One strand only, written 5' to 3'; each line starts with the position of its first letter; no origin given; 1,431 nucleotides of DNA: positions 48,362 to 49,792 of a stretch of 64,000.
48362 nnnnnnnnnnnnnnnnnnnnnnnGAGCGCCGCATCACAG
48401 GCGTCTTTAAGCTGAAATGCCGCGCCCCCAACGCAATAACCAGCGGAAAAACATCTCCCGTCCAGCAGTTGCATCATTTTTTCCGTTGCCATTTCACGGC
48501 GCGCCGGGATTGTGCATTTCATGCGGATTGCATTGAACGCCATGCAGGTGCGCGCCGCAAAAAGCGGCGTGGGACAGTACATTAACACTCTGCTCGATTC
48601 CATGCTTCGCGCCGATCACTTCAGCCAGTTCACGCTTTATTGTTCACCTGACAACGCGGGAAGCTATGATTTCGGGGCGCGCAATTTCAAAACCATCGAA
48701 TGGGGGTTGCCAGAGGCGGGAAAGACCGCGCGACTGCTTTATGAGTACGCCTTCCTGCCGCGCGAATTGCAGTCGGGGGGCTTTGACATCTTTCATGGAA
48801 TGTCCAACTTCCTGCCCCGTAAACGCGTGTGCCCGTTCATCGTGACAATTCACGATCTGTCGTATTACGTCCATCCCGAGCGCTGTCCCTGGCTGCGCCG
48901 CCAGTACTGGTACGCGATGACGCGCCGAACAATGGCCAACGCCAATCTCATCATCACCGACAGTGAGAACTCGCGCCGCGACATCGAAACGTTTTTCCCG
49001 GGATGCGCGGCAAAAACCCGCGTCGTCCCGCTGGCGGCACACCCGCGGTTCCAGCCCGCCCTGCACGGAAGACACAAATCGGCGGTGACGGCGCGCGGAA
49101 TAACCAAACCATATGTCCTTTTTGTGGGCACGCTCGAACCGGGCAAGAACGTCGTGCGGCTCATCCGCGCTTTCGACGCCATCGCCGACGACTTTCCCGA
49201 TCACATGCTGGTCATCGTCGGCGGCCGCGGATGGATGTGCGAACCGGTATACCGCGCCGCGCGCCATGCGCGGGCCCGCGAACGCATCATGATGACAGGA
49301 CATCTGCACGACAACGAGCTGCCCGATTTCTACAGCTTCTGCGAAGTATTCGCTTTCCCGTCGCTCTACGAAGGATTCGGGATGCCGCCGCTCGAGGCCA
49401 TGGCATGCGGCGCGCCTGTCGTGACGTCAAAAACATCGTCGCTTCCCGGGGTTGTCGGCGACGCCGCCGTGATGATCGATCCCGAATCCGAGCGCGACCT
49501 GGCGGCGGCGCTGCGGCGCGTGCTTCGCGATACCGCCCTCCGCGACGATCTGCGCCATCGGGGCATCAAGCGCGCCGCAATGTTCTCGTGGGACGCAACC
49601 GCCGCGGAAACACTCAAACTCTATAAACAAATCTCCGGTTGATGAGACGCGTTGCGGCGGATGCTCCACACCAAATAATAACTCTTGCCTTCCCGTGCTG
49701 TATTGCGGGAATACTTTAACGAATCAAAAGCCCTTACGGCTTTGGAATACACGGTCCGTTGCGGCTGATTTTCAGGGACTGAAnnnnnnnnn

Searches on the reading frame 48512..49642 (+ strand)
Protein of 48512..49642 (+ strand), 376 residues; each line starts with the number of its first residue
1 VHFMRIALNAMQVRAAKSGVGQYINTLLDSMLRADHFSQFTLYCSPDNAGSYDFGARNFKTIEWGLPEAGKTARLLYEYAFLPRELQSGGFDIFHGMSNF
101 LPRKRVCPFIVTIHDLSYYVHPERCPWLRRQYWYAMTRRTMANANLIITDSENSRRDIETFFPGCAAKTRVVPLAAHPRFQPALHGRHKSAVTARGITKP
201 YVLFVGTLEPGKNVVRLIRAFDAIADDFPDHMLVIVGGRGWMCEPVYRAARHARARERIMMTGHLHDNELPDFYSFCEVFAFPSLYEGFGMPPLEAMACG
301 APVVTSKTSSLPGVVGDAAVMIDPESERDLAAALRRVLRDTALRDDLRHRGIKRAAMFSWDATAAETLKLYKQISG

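Call 41: search_protein_families(library=pfam, proteins=[window:48512-49642:+], max_evalue=0.0001)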
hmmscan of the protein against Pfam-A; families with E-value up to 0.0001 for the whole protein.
window:48512-49642:+ (376 aa): 6 families
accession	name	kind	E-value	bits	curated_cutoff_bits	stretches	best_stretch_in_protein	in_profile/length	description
PF00534.26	Glycos_transf_1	-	6.6e-36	123.9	26.4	1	198-353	14-171/172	Glycosyl transferases group 1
PF13692.12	Glyco_trans_1_4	-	6.7e-29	101.4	27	1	200-340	2-142/142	Glycosyl transferases group 1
PF13439.12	Glyco_transf_4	-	2.9e-12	47.4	28.5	1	18-173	2-163/170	Glycosyltransferase Family 4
PF20706.3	GT4-conflict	-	1.2e-10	41.4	26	1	99-343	102-360/385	Family 4 Glycosyltransferase in conflict systems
PF13579.12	Glyco_trans_4_4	-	7.7e-10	39.8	29.7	1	18-174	1-157/158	Glycosyl transferase 4-like domain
PF13524.12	Glyco_trans_1_2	-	7.2e-09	36.2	25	1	228-366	12-141/144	Glycosyl transferase-like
